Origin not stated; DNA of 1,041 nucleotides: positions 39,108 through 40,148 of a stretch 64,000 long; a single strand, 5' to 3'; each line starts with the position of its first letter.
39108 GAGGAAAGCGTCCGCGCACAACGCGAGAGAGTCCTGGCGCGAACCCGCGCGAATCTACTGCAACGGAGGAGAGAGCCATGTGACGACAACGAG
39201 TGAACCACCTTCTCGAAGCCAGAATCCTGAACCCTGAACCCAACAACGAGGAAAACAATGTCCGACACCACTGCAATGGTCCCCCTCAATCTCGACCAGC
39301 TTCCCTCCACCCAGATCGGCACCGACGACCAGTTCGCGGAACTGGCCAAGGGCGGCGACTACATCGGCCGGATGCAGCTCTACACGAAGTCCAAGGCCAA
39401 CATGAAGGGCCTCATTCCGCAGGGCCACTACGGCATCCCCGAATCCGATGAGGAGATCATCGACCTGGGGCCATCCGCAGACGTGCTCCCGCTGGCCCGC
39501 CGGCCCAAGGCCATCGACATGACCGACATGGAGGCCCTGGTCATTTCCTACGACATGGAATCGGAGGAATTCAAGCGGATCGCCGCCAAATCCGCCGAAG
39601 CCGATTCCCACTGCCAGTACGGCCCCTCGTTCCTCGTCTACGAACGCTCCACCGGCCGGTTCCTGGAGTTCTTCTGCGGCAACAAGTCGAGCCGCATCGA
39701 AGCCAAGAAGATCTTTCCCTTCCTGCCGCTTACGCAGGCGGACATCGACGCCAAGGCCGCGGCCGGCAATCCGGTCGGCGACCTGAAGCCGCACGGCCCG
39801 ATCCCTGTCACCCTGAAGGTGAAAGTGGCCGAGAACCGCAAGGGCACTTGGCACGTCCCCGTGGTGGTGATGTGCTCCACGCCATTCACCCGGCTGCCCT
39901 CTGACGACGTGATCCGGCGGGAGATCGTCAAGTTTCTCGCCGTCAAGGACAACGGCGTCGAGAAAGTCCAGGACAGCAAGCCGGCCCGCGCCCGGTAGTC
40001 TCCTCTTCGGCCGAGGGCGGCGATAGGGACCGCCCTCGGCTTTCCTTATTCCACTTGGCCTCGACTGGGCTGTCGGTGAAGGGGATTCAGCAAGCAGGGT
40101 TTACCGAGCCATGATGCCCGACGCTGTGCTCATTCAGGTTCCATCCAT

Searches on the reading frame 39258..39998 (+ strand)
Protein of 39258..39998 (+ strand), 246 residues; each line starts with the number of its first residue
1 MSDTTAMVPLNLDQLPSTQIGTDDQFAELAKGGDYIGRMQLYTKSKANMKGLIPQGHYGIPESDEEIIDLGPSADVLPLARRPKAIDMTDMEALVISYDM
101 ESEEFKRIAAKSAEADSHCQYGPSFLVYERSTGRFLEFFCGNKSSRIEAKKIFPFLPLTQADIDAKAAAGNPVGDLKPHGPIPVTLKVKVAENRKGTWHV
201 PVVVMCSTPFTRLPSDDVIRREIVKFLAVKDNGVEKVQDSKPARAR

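Call 10: search_protein_families(library=pfam, proteins=[window:39258-39998:+], max_evalue=0.01)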
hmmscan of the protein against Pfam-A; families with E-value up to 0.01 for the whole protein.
window:39258-39998:+ (246 aa): 0 families

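Call 11: search_protein_families(library=phrogs, proteins=[window:39258-39998:+], max_evalue=0.001)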
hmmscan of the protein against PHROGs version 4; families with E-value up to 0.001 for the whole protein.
window:39258-39998:+ (246 aa): 0 families

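Call 55: search_protein_families(library=ncbifam, proteins=[window:39258-39998:+], max_evalue=0.01)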
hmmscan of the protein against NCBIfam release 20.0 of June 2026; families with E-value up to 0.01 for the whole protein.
window:39258-39998:+ (246 aa): 0 families

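Call 74: search_solved_structures(query=window:39258-39998:+, max_evalue=1)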
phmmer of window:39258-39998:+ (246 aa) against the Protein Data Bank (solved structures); distinct sequences matched with E-value up to 1: 0.

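Call 75: find_homologous_proteins(query=window:39258-39998:+, max_evalue=0.001)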
Query window:39258-39998:+ (246 aa): 724 proteins with E <= 0.001 among 1125 candidates; the best 120 are listed.
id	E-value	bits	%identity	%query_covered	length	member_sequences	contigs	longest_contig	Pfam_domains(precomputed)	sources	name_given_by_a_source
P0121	8.7e-150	515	92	100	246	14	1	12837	-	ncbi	ncbi:MAG: hypothetical protein ABR915_07200 [Thermoguttaceae bacterium]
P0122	6.9e-148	509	92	100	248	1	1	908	-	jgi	jgi:hypothetical protein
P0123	8.0e-148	509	92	100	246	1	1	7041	-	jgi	jgi:hypothetical protein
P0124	2.1e-147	507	91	100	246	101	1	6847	-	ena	-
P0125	2.9e-147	507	91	100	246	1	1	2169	-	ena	-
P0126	4.0e-147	506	91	100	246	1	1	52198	-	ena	-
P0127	6.0e-147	506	92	100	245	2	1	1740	-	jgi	-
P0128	1.1e-146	505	91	100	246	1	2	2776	-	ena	-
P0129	1.1e-146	505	91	100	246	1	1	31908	-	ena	-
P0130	1.1e-146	505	91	100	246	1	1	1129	-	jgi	jgi:hypothetical protein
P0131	1.1e-146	505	91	100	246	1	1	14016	-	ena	-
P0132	2.8e-146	504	91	100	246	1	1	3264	-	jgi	jgi:hypothetical protein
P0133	3.8e-146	503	90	100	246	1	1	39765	-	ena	-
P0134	3.8e-146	503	90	100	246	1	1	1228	-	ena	-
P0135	4.8e-146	503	90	100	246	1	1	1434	-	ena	-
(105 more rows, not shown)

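Call 81: predict_structure(alignment_id=A4)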
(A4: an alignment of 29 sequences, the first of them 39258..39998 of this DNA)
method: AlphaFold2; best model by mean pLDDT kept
length: 246 residues; sequences in the alignment: 29
mean_pLDDT: 74.6   pTM: 0.75
mean pLDDT of the five models: 74.6, 73.7, 71.6, 68.6, 64.9
residues with pLDDT >= 90: 33; 70-90: 152; 50-70: 24; < 50: 37
segments of 3 or more residues with pLDDT < 50: 1-16, 32-34, 230-246
pLDDT, mean of each block of 10 residues (from residue 1): 31 44 53 64 84 91 85 93 82 71 87 84 90 88 74 82 81 82 89 80 87 81 73 39 35
secondary structure, 60 per line:
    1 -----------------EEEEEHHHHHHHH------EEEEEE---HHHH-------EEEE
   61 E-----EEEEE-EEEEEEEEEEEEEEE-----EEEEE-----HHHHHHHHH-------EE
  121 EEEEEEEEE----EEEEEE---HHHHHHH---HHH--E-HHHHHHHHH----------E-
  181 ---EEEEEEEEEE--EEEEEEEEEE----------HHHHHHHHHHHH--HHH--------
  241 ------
elements in order: E18-22 H23-30 E37-42 H46-49 E57-61 E67-71 E73-87 E93-97 H103-111 E119-129 E134-139 H143-149 H160-168 E184-193 E196-205 H216-227

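Call 83: fold_search(model_id=the predicted structure, library=pdb)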
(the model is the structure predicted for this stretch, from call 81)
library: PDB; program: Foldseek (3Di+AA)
matches with E <= 10: 649; with E <= 0.001: 0
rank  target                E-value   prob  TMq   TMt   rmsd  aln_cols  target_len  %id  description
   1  8s4s_B                3.4e-02  0.30  0.16  0.25  12.9       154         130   10  PrgE from plasmid pCF10 (released 2024-05-29)
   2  5bql_A                7.2e-02  0.07  0.12  0.13  17.8       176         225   10  Fluorescent protein cyOFP (released 2016-06-01)
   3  8s4t_A                7.6e-02  0.28  0.17  0.27  11.5       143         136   10  DNA bound structure of PrgE from plasmid pCF10 (released 2024-05-29)
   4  2gfg_B                7.6e-02  0.09  0.13  0.15  17.5       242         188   12  Crystal structure of a putative adenylate cyclase (bh2851) from bacillus halodurans at 2.12 A resolution (released 2006-05-02)
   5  9mj5_C                9.6e-02  0.16  0.17  0.20  15.8       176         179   10  Catalytic domain of human DNA polymerase alpha in complex with DNA and RPA (released 2025-02-19)
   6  8s4s_A                1.0e-01  0.21  0.16  0.26  12.3       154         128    8  PrgE from plasmid pCF10 (released 2024-05-29)
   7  6n67                  1.1e-01  0.11  0.17  0.13  16.2       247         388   11  Crystal structure of the ligase domain of fungal tRNA ligase Trl1 (released 2019-07-03)
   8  8va1_A                1.9e-01  0.03  0.09  0.06  20.1       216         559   12  S. aureus TarL H300N in complex with CDP-ribitol (single tetramer) (released 2024-04-03)
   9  7pa8_FFF              2.3e-01  0.03  0.11  0.13  17.5       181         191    7  JC polyomavirus VP1 in complex with Fab 27C2 (released 2023-02-08)
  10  1xqm                  2.4e-01  0.06  0.14  0.14  15.9       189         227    9  Variations on the GFP chromophore scaffold: A fragmented 5-membered heterocycle revealed in the 2.1A crystal structure o (released 2004-11-16)
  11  4nws_A                2.4e-01  0.05  0.12  0.13  17.5       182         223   10  Crystal structure of PSLssmKate, a photoswitchable LSSmKate variant (released 2014-09-17)
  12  3cfa_A                2.6e-01  0.04  0.13  0.17  16.9       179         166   12  Anemonia sulcata red fluorescent protein asRFP (released 2009-03-10)
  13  9vee_A                2.8e-01  0.06  0.11  0.03  17.9       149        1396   11  The cryo-EM structure of human Piezo2-MDFIC2 complex (composite map) (released 2026-04-08)
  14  9pd3_N                2.9e-01  0.11  0.16  0.21  15.8       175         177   11  NER dual incision complex - DuIS (released 2026-02-18)
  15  1ybt_A                3.1e-01  0.04  0.09  0.12  14.8       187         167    8  MYCOBACTERIUM TUBERCULOSIS ADENYLYL CYCLASE, RV1900C CHD (released 2005-02-15)
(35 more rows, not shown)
